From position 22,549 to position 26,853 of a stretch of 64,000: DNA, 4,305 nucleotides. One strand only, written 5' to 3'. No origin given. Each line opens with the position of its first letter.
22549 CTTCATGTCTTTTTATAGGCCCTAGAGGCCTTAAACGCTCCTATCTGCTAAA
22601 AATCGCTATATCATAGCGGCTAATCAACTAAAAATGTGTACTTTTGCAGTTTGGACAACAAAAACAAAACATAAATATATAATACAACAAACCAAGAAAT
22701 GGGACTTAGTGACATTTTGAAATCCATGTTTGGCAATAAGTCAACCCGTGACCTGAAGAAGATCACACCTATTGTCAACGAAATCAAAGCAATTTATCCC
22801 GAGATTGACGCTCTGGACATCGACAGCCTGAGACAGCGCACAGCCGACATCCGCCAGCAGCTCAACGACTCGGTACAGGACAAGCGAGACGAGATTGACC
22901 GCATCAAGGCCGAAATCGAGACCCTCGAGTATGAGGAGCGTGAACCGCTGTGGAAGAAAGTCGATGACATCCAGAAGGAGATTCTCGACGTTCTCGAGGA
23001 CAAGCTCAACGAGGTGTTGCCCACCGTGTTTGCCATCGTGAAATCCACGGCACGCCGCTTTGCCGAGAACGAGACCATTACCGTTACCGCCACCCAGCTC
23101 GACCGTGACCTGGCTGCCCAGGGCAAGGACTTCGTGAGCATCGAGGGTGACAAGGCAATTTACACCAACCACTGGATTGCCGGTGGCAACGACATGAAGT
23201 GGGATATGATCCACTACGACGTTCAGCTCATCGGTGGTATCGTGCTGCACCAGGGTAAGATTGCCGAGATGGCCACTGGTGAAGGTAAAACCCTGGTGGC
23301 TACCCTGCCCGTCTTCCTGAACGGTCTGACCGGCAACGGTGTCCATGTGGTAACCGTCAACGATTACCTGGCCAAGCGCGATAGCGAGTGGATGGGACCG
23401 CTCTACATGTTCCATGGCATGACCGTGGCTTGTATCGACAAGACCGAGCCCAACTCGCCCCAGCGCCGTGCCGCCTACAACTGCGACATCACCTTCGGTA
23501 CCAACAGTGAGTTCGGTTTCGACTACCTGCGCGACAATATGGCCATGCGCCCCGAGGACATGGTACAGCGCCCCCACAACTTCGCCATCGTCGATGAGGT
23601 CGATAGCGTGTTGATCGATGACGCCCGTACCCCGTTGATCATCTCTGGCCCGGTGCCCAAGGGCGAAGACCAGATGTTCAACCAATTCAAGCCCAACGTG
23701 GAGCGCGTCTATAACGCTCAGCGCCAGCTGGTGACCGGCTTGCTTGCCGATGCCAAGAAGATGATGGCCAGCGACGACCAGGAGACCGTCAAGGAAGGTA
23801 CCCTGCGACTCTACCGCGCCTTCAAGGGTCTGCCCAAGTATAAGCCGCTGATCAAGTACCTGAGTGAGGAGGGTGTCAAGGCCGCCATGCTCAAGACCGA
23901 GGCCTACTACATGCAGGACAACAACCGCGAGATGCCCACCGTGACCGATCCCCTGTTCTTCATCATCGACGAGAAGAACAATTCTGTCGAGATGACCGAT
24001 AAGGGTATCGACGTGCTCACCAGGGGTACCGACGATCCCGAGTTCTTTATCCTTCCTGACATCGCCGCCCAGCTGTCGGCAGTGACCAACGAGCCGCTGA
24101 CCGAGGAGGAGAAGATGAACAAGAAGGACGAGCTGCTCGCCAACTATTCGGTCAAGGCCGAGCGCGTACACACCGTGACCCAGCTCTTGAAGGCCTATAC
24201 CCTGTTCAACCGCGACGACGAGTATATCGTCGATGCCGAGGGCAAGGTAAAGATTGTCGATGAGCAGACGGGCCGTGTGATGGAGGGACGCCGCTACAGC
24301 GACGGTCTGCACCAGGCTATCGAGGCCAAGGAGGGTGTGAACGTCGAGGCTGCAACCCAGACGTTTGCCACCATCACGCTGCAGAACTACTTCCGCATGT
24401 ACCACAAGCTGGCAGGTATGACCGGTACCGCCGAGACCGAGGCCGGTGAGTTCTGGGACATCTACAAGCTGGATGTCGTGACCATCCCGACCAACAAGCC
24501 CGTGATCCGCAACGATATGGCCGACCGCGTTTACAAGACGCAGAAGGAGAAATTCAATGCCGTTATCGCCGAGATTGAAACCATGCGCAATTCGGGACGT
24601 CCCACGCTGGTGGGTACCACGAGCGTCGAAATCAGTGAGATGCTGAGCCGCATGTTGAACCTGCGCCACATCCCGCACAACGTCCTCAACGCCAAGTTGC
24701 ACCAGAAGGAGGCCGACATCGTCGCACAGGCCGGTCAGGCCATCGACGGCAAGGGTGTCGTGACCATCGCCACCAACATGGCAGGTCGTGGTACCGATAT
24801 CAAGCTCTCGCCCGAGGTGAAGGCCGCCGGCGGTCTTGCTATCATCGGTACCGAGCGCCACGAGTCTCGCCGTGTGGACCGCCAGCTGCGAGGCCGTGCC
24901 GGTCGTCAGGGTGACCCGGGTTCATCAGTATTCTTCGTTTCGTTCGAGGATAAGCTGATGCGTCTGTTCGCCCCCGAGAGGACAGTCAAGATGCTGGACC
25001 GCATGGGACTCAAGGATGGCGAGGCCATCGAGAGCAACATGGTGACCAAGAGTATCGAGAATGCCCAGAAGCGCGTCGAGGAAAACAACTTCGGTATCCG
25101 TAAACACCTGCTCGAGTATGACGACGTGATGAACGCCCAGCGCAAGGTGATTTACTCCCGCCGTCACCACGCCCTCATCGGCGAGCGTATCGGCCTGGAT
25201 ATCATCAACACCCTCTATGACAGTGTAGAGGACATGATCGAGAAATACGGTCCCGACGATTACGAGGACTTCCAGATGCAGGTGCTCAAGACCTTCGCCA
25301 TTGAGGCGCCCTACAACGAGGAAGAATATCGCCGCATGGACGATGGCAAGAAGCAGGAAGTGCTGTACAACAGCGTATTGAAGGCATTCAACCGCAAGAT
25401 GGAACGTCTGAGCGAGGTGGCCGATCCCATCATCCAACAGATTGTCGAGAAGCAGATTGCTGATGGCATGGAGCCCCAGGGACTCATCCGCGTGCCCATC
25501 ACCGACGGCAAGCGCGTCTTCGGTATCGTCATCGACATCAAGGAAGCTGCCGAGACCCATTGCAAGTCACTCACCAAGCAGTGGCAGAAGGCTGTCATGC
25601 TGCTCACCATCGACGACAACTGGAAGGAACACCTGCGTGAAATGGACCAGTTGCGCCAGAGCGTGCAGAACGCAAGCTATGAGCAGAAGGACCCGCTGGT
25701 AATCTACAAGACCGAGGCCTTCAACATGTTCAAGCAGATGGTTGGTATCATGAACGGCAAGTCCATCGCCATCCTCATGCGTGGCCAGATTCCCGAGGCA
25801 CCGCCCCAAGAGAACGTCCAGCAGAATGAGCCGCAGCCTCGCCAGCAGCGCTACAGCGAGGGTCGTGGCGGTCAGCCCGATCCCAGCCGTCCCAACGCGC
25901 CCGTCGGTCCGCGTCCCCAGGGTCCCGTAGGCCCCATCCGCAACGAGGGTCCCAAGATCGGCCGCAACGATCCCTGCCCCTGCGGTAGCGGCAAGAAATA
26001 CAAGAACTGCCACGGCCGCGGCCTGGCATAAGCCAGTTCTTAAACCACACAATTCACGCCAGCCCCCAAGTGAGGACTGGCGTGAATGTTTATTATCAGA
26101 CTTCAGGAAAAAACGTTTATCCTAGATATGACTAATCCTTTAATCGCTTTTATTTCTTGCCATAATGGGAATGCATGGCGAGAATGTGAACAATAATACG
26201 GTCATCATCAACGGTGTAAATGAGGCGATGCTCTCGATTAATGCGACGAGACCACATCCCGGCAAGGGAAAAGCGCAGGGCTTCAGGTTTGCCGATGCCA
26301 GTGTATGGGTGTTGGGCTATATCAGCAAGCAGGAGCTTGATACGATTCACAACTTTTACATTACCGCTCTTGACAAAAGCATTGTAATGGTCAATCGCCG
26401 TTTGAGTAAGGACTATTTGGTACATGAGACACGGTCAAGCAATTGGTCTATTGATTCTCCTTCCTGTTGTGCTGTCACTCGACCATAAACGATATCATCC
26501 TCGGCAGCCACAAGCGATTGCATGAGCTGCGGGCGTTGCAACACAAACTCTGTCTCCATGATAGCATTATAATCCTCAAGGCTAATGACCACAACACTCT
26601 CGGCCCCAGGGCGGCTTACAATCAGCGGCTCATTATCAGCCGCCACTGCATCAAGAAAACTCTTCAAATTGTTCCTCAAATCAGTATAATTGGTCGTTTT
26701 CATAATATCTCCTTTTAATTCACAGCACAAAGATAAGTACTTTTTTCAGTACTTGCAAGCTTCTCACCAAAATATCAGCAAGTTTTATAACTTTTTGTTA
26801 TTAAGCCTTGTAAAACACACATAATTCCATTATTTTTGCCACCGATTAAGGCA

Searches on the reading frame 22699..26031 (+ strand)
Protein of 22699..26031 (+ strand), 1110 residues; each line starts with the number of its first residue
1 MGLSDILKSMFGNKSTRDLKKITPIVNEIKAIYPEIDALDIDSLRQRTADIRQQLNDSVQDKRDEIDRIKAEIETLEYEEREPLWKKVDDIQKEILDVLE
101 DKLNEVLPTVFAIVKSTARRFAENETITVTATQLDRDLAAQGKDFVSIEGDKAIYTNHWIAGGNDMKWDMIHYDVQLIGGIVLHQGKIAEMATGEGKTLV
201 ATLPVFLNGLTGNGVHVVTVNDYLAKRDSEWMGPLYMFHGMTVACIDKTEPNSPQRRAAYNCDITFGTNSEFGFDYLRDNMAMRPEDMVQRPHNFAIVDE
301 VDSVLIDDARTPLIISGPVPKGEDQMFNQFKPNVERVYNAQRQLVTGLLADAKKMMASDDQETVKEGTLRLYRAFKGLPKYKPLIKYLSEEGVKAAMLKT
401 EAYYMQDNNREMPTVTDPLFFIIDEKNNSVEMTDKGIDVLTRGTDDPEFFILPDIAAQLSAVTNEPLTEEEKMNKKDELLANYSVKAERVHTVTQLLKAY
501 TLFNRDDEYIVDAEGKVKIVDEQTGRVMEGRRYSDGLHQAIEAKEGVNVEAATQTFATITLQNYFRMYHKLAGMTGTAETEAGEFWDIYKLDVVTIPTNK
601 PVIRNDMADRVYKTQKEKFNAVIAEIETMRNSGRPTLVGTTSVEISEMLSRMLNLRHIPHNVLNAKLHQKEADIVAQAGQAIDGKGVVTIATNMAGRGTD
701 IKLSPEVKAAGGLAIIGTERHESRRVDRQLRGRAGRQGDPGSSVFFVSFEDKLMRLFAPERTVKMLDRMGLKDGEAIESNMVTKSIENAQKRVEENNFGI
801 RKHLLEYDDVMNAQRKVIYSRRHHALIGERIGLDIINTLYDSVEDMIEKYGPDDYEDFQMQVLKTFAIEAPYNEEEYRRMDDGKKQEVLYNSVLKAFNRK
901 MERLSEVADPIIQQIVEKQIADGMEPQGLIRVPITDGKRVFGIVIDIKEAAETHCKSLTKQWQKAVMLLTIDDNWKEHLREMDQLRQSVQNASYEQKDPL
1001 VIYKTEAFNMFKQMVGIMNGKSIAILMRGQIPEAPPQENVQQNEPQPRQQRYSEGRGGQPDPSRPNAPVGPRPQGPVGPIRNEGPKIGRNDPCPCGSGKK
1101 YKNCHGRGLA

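Call 3: search_protein_families(library=pfam, proteins=[window:22699-26031:+], max_evalue=0.01)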
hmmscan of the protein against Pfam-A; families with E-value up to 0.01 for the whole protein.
window:22699-26031:+ (1110 aa): 7 families
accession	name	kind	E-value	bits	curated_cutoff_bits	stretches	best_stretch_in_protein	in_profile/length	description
PF07517.20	SecA_DEAD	-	4e-114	381.2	24.6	1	7-586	1-290/290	SecA DEAD-like domain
PF21090.3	P-loop_SecA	-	1.2e-73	247.5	27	2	601-707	1-103/205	SecA P-loop domain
PF07516.18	SecA_SW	-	1.8e-54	185.3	26.7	1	776-1029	1-199/200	SecA Wing and Scaffold domain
PF01043.26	SecA_PP_bind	-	1.1e-28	100.5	23.5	1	401-542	3-110/110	SecA preprotein cross-linking domain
PF02810.21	SEC-C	-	4.1e-10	39.8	20.4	1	1089-1107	1-19/19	SEC-C motif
PF00271.37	Helicase_C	-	2e-05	25.3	23.5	1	618-738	2-110/110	Helicase conserved C-terminal domain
PF00270.35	DEAD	-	8.6e-05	22.8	26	1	188-305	18-130/167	DEAD/DEAH box helicase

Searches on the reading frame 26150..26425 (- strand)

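Call 89: search_protein_families(library=pfam, proteins=[window:26150-26425:-], max_evalue=0.01)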
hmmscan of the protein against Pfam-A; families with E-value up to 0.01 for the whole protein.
window:26150-26425:- (91 aa): 2 families
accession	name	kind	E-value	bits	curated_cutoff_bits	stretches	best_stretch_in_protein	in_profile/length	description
PF06769.20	YoeB_toxin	-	7.3e-24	84.1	27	1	7-88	2-80/80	YoeB-like toxin of bacterial type II toxin-antitoxin system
PF05016.21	ParE_toxin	-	1.7e-06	28.9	23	1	5-83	2-81/89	ParE toxin of type II toxin-antitoxin system, parDE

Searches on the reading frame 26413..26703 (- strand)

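Call 89: search_protein_families(library=pfam, proteins=[window:26413-26703:-], max_evalue=0.01)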
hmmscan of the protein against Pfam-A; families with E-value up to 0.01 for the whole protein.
window:26413-26703:- (96 aa): 2 families
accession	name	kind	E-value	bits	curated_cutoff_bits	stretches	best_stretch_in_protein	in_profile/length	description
PF02604.26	PhdYeFM_antitox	-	2.9e-18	65.8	29.8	1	1-69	1-69/74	Antitoxin Phd_YefM, type II toxin-antitoxin system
PF12910.14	PHD_like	-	0.0013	19.2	27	1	1-53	1-54/141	Antitoxin of toxin-antitoxin, RelE / RelB, TA system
